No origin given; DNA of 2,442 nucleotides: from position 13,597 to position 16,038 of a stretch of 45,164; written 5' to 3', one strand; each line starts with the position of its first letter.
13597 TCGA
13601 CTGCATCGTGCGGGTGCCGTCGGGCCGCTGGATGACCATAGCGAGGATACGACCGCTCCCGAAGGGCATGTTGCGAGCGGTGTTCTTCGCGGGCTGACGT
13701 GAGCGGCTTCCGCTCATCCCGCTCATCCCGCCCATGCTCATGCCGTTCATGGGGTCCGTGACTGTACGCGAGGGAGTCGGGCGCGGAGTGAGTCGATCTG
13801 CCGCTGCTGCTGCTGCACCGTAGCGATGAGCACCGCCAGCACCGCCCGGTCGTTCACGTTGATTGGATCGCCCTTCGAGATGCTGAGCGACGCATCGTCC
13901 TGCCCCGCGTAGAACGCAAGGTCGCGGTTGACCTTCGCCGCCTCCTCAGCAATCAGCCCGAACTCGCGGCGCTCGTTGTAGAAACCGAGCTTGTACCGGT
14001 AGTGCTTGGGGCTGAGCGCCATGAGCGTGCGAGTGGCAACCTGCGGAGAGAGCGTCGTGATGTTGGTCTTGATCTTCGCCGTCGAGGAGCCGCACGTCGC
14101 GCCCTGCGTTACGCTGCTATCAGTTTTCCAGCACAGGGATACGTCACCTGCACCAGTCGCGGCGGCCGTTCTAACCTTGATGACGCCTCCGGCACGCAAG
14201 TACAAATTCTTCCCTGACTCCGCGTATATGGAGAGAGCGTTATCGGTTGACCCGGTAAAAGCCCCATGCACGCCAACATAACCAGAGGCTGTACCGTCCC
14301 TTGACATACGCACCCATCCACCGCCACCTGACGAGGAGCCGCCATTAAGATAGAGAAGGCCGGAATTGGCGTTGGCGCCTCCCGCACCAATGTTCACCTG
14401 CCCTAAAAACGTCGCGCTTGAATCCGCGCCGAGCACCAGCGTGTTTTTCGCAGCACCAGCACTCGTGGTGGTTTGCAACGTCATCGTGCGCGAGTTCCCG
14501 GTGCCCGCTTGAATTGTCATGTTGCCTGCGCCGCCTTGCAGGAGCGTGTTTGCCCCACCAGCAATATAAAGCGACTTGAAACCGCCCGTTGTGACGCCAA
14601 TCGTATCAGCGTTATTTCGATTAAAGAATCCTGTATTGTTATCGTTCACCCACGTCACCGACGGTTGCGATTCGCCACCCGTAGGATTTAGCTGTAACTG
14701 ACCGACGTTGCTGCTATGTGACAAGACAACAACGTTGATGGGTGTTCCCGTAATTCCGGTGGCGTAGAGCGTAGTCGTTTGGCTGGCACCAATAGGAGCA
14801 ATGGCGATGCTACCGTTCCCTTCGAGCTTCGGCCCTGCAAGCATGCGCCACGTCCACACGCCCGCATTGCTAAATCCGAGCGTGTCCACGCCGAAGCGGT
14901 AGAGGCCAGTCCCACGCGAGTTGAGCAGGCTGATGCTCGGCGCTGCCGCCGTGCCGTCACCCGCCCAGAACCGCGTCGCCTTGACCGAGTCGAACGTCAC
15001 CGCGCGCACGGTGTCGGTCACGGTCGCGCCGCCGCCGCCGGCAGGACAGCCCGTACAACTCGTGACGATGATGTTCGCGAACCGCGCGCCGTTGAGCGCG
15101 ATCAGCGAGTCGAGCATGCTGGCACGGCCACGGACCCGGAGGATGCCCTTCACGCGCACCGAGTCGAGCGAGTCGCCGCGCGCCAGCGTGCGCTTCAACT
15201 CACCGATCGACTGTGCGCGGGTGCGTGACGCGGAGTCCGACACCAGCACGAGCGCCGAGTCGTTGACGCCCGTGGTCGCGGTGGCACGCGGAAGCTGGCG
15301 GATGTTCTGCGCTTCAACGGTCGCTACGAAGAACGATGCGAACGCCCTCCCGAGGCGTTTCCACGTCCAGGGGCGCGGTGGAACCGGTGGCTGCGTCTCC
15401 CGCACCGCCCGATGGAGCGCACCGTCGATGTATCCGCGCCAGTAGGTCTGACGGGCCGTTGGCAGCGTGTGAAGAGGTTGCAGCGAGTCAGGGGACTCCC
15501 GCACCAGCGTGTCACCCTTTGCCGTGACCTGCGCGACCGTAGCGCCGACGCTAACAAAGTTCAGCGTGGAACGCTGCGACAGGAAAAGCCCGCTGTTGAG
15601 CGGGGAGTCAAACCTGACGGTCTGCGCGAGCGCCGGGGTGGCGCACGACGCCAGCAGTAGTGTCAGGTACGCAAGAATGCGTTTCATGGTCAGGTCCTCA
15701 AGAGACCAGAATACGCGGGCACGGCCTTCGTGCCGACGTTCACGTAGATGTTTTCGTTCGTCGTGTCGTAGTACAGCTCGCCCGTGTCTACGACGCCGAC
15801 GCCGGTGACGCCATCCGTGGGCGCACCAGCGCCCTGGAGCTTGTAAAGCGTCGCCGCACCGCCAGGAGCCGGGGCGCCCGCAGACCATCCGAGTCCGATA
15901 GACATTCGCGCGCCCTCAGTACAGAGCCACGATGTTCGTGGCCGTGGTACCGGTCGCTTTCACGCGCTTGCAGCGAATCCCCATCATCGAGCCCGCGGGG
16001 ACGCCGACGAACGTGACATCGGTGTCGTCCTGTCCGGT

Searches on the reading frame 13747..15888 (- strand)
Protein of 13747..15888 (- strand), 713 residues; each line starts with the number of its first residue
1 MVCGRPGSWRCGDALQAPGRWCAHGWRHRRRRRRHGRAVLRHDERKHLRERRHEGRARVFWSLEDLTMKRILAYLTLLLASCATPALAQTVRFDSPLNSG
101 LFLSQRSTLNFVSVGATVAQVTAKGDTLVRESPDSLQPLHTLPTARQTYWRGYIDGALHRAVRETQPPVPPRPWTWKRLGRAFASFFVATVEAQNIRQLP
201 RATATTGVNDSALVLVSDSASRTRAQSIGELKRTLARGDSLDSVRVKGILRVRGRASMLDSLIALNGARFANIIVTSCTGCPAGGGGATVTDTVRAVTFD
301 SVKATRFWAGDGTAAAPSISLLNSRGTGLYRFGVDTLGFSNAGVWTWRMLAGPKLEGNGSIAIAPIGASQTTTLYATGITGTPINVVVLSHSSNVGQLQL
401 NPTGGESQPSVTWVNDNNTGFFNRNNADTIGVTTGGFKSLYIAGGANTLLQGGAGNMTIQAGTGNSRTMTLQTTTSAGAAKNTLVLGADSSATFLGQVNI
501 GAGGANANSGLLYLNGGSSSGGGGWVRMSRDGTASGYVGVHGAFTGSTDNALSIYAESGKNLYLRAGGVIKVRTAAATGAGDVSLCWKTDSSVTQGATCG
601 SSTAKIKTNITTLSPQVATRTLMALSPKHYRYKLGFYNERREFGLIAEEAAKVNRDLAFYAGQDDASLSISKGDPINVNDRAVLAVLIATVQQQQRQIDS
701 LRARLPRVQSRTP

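Call 9: search_protein_families(library=phrogs, proteins=[window:13747-15888:-], max_evalue=0.001)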
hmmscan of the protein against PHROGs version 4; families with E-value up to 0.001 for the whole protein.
window:13747-15888:- (713 aa): 1 family
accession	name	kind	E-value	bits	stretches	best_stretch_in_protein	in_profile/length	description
phrog_1980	-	tail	2.3e-13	51.3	1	420-705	166-430/449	tail fiber protein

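Call 66: search_protein_families(library=pfam, proteins=[window:13747-15888:-], max_evalue=0.01)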
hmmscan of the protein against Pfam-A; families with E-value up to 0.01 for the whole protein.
window:13747-15888:- (713 aa): 1 family
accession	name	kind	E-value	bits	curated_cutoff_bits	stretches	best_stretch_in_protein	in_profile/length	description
PF13884.11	Peptidase_S74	-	2.4e-07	31.4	22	1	604-654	3-53/58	Chaperone of endosialidase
